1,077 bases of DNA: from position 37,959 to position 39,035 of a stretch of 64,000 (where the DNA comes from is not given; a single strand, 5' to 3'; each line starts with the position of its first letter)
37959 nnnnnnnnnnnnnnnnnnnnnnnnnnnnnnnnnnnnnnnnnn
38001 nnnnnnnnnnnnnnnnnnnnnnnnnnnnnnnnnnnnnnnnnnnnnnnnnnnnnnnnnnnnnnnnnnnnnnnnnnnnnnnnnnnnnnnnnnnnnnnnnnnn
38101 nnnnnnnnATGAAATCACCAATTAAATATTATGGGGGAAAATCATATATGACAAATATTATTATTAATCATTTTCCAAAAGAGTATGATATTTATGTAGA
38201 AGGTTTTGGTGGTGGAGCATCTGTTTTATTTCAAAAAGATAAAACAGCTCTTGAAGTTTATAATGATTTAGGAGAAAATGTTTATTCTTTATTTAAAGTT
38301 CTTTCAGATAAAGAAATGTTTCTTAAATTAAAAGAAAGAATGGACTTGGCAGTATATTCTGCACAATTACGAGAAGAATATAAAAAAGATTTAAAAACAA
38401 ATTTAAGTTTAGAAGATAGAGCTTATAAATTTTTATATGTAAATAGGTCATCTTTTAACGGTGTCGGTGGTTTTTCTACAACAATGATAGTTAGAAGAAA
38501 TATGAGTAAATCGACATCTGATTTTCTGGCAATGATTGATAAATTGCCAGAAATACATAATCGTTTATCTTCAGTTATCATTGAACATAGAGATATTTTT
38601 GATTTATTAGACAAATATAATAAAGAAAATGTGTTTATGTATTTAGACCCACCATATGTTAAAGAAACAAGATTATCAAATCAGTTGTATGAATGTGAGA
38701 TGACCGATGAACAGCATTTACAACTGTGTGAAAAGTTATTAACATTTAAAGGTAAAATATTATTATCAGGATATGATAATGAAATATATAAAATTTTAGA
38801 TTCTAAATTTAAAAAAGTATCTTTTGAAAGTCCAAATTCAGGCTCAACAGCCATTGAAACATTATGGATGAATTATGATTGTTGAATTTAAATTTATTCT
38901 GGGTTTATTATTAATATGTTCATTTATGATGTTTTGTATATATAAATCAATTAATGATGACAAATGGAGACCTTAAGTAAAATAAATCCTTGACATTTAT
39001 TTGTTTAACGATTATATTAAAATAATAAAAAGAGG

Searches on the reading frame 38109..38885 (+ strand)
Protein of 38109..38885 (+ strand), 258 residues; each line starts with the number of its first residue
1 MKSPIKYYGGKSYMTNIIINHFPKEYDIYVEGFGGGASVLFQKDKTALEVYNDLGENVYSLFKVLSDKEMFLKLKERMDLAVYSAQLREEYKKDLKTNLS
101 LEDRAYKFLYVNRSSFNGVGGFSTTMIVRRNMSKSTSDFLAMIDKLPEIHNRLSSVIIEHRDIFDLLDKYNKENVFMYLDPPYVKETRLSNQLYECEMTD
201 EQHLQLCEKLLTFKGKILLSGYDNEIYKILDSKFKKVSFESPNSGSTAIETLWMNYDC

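Call 38: search_protein_families(library=phrogs, proteins=[window:38109-38885:+], max_evalue=0.01)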
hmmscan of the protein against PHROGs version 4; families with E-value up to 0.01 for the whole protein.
window:38109-38885:+ (258 aa): 5 families
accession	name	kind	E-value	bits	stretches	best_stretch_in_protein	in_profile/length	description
phrog_56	-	other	3.4e-57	196.1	1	1-257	61-324/647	DNA methyltransferase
phrog_1996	-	other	2.8e-25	90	1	131-257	12-142/150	DNA methyltransferase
phrog_23217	-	unknown function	3.6e-13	50.6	1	2-102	4-101/109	-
phrog_26700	-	unknown function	6.7e-10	39.1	1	4-216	8-225/552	-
phrog_13242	-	unknown function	2.8e-07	30.9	1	10-185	34-199/450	-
